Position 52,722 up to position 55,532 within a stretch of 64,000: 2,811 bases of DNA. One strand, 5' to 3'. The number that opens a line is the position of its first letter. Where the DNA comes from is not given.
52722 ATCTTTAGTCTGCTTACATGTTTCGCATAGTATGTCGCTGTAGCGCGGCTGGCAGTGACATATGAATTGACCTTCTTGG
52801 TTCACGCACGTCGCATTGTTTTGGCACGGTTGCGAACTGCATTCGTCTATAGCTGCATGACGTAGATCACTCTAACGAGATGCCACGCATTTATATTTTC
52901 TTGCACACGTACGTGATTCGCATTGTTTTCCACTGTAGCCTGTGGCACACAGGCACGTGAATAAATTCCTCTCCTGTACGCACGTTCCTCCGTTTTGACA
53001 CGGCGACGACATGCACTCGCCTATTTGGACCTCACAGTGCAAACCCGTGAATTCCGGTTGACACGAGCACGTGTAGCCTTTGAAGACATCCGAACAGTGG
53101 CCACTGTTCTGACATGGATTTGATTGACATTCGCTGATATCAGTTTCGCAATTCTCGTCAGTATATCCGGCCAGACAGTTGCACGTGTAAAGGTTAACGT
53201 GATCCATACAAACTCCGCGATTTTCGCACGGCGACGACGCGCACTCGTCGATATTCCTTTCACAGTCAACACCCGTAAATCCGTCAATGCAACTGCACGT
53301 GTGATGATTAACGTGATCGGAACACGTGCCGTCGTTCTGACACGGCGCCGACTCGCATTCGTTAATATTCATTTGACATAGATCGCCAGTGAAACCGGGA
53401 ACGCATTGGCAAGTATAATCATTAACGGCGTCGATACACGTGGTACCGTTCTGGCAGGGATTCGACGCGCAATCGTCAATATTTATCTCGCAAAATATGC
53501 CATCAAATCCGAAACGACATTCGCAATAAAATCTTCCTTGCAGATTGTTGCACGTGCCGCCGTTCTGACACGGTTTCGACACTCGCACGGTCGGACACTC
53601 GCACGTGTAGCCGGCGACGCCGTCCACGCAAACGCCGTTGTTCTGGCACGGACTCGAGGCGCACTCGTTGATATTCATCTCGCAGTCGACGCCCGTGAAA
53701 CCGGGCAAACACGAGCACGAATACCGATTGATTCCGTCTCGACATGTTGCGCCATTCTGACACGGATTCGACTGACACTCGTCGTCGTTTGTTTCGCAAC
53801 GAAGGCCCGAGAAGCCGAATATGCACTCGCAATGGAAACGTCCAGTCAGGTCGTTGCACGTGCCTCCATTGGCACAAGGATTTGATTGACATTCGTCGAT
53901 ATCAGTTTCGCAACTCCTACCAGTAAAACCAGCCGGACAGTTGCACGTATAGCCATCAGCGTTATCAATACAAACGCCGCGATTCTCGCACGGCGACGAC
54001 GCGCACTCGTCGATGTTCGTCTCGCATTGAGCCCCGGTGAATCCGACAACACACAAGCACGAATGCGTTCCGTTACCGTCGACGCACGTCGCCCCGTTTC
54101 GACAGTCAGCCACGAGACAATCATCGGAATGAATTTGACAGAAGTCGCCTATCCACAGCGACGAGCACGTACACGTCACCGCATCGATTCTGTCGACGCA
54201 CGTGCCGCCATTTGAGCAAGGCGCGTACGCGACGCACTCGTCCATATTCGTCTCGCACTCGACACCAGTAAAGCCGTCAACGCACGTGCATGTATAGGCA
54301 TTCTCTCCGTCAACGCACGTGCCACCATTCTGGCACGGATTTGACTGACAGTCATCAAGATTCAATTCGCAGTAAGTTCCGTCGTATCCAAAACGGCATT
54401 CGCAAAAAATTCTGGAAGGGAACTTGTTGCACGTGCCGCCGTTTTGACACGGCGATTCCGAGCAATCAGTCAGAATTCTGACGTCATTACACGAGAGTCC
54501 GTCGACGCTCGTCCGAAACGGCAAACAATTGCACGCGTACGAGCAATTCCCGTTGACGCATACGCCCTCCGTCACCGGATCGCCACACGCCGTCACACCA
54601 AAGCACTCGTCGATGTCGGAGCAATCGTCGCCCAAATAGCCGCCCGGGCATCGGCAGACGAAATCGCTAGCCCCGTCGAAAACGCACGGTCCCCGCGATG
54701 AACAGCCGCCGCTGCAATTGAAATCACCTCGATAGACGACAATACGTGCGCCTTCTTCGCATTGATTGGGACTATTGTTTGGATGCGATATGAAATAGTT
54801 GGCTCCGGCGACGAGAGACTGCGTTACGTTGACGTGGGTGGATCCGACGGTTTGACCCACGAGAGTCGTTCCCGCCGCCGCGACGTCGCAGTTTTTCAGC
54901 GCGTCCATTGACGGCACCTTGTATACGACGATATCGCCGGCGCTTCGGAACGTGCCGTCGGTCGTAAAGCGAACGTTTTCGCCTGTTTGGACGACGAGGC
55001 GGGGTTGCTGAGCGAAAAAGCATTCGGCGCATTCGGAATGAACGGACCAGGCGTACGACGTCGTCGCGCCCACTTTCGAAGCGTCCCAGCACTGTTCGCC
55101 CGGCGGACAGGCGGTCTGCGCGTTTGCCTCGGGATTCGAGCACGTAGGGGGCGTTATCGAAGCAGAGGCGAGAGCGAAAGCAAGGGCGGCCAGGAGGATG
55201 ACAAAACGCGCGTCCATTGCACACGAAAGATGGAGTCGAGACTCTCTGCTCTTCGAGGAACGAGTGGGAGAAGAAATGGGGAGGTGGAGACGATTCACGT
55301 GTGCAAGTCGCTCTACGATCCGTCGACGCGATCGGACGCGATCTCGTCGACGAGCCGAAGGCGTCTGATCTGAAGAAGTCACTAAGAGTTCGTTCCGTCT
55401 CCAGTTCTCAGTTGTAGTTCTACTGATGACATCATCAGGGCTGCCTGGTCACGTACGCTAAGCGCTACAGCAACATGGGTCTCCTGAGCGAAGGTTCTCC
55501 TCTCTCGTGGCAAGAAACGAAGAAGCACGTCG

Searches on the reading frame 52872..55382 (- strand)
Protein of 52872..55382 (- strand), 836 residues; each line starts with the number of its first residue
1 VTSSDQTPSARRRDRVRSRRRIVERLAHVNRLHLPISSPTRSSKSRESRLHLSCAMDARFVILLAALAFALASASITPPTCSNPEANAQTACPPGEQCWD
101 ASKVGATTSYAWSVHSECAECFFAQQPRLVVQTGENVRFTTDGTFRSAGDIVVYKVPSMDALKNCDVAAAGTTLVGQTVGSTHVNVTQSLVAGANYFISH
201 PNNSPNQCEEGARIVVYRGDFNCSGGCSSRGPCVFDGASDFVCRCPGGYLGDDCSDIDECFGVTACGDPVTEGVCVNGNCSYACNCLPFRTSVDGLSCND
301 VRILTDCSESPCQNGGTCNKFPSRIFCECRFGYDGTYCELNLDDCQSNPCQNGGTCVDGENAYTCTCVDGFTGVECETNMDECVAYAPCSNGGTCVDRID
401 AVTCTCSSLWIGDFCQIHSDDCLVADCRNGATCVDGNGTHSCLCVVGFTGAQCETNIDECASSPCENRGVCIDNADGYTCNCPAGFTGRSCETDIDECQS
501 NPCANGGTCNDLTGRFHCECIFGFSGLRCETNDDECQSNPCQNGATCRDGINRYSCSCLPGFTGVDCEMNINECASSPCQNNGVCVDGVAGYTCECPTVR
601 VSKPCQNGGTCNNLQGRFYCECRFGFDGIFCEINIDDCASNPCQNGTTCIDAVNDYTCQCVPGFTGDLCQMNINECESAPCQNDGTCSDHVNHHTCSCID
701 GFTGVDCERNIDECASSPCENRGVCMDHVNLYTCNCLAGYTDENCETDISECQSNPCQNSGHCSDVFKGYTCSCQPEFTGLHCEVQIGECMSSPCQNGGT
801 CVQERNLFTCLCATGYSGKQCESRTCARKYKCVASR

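Call 54: search_protein_families(library=pfam, proteins=[window:52872-55382:-], max_evalue=0.01)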
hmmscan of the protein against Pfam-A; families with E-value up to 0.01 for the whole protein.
window:52872-55382:- (836 aa): 8 families
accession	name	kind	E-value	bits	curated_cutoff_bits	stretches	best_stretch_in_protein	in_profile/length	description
PF00008.33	EGF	-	1.6e-89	293.9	21.5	14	638-667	1-31/32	EGF-like domain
PF12661.13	hEGF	-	4.4e-57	189.1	29.3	11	541-562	1-22/22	Human growth factor-like EGF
PF25024.1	EGF_TEN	-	4e-49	167.8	65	6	389-510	34-140/234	Teneurin EGF domain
PF07974.19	EGF_2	-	7.3e-30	103.5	22.1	3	790-821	1-32/32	EGF-like domain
PF07645.21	EGF_CA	-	2.3e-13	50.6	27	1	457-487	2-35/43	Calcium-binding EGF domain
PF12947.13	EGF_3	-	4.6e-12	46.4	28.5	0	536-564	1-31/36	EGF domain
PF23106.1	EGF_Teneurin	-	0.00088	19.7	24.3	0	465-492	5-28/30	Teneurin-like EGF domain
PF12662.13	cEGF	-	0.00091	19.5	26.6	1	477-497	1-24/24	Complement Clr-like EGF-like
